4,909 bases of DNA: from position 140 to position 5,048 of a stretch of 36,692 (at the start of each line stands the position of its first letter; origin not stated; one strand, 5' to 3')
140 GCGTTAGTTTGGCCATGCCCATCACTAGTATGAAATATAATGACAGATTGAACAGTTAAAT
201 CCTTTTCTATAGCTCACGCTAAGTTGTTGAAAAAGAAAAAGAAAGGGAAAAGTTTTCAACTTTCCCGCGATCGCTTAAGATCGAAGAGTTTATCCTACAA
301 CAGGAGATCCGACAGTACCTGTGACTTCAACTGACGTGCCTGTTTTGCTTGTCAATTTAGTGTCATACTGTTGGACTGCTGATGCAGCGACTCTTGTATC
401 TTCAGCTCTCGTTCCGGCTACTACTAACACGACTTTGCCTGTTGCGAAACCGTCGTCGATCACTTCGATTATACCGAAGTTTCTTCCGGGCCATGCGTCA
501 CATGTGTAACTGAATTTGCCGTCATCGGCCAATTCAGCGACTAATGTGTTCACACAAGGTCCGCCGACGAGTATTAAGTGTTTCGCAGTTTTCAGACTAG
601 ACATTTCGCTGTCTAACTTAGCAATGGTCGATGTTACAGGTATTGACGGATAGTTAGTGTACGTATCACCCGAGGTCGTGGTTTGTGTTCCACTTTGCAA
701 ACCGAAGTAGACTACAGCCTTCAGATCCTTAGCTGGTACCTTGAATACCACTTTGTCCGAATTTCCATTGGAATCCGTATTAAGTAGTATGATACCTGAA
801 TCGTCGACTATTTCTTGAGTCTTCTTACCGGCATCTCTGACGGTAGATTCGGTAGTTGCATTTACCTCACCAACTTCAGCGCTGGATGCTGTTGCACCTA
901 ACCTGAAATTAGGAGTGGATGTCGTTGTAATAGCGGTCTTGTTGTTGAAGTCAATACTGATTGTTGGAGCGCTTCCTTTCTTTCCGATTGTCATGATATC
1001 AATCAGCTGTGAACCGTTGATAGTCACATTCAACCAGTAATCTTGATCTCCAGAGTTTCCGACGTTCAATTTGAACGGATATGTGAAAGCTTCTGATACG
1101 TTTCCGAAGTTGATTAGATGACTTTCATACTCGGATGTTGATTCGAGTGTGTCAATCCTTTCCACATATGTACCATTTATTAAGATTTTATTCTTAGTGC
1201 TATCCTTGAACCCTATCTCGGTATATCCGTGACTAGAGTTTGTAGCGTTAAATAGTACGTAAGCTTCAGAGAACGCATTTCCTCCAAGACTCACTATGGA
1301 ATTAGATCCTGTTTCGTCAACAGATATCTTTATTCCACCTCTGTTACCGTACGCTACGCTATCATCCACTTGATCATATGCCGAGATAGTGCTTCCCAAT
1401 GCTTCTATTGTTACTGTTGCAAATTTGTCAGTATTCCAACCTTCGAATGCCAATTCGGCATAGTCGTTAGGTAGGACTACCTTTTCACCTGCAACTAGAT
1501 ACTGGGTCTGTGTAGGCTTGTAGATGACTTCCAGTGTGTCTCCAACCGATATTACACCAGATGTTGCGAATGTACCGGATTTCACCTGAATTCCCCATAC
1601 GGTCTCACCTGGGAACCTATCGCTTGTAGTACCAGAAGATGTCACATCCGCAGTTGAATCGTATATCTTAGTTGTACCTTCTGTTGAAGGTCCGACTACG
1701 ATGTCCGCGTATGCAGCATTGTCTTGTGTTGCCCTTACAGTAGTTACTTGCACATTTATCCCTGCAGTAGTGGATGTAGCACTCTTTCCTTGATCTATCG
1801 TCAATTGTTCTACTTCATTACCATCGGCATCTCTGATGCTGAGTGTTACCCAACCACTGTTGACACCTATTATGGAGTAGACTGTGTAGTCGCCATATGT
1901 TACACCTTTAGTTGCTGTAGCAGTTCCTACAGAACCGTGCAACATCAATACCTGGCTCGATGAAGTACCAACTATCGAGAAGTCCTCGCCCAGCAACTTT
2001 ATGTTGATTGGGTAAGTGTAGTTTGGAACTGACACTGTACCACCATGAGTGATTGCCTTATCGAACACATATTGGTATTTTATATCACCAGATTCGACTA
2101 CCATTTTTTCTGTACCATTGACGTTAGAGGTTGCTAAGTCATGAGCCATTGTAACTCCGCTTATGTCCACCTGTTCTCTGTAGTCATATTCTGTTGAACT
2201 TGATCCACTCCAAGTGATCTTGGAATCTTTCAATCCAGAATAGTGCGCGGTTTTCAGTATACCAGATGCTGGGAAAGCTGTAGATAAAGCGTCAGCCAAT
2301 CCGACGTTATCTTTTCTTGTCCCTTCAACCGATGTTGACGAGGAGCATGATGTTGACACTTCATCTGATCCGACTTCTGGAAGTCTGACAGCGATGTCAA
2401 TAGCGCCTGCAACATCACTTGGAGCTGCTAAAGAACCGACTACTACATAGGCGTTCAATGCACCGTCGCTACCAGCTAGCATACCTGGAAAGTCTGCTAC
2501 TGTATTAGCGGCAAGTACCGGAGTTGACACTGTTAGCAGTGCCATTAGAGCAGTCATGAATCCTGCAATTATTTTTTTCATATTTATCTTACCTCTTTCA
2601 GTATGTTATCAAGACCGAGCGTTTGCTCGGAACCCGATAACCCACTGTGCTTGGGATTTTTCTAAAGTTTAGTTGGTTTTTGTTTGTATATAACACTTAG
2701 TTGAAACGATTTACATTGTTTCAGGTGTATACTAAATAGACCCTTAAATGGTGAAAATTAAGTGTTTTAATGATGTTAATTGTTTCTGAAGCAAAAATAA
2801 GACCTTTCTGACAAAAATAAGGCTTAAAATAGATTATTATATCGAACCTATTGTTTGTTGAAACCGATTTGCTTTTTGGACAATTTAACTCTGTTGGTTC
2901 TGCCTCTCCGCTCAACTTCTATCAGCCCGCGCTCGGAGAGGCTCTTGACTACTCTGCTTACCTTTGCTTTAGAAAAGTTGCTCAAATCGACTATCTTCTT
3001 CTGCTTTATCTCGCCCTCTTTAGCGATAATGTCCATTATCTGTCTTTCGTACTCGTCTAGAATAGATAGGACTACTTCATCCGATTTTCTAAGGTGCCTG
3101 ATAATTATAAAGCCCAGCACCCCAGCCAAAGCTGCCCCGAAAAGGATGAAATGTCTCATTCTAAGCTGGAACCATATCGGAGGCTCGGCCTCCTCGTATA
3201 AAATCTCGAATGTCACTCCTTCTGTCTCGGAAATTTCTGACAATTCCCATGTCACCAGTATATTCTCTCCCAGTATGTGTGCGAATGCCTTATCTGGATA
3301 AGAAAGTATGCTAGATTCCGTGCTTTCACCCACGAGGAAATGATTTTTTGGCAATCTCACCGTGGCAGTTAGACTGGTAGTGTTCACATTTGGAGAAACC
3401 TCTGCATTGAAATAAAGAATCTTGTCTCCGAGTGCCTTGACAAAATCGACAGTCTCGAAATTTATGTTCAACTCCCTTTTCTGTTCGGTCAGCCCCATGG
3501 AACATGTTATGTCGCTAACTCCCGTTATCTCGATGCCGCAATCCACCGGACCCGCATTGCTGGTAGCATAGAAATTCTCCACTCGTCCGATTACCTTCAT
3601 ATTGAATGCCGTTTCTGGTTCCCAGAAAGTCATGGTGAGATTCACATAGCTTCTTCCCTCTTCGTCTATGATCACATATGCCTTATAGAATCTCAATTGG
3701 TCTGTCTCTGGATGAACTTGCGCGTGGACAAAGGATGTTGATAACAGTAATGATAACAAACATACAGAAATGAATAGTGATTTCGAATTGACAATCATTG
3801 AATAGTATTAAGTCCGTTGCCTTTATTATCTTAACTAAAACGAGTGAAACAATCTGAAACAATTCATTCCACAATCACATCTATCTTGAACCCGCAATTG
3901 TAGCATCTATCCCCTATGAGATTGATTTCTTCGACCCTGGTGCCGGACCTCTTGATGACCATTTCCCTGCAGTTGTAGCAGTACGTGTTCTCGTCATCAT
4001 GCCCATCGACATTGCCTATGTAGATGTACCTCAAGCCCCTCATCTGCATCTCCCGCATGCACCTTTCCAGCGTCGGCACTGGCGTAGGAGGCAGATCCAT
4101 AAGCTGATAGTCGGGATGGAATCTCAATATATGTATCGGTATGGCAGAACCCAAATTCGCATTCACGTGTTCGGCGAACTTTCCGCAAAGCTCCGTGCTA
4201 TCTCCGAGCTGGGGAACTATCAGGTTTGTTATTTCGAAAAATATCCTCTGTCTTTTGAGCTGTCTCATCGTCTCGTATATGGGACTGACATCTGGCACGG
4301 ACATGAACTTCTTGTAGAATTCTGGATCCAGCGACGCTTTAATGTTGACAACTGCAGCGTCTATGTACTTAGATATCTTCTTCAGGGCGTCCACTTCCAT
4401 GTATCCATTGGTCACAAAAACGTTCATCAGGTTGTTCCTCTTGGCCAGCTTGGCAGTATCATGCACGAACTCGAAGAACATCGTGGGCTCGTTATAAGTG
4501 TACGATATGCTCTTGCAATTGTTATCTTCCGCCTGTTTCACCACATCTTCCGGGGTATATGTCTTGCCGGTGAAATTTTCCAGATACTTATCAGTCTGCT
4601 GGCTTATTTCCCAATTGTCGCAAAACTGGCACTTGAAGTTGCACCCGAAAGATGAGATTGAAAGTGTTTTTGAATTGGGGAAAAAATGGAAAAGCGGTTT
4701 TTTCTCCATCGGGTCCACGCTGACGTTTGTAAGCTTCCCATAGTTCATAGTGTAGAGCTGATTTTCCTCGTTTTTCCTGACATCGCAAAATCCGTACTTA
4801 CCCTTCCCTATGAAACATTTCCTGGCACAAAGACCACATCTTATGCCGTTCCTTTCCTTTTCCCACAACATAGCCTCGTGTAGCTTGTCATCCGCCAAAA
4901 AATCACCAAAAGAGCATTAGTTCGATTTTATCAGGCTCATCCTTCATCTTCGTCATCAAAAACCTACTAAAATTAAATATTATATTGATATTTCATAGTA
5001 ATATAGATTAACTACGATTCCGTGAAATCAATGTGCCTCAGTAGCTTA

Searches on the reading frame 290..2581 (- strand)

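Call 10: search_protein_families(library=pfam, proteins=[window:290-2581:-], max_evalue=0.001)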
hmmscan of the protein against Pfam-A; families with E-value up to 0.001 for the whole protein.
window:290-2581:- (763 aa): 1 family
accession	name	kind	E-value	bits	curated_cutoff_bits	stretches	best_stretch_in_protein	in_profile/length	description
PF05124.17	S_layer_C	-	6.4e-25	88.3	23.9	1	38-736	11-173/177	S-layer like family, outer domain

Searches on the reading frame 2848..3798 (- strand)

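Call 10: search_protein_families(library=pfam, proteins=[window:2848-3798:-], max_evalue=0.001)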
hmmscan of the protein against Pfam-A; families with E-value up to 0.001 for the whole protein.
window:2848-3798:- (316 aa): 7 families
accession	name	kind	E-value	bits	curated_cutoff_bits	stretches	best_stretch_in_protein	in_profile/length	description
PF24034.1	DUF7343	-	9.4e-15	54.7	27.6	1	251-306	5-61/62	Domain of unknown function (DUF7343)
PF13412.12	HTH_24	-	8.6e-07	28.9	21.9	1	247-294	1-48/48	Winged helix-turn-helix DNA-binding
PF01047.28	MarR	-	1.2e-06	28.7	24.6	1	254-298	8-52/59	MarR family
PF01978.25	TrmB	-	3.3e-06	27.3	25.6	1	247-299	6-58/68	Sugar-specific transcriptional regulator TrmB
PF12802.13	MarR_2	-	5.1e-06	27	27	1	253-299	9-56/61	MarR family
PF22665.2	DUF6293_C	-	0.00024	21.9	27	1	253-308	43-92/101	DUF6293 C-terminal winged helix domain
PF13463.12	HTH_27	-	0.00024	21.7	22.2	1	251-309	5-67/68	Winged helix DNA-binding domain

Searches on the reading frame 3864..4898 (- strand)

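Call 10: search_protein_families(library=pfam, proteins=[window:3864-4898:-], max_evalue=0.001)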
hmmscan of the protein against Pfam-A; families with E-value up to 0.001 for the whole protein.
window:3864-4898:- (344 aa): 2 families
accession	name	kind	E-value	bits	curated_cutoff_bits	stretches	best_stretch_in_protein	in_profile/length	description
PF04055.27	Radical_SAM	-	3e-18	67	29.5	1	82-232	3-153/166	Radical SAM superfamily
PF13353.11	Fer4_12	-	0.00071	20.3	22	0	85-185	14-112/137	4Fe-4S single cluster domain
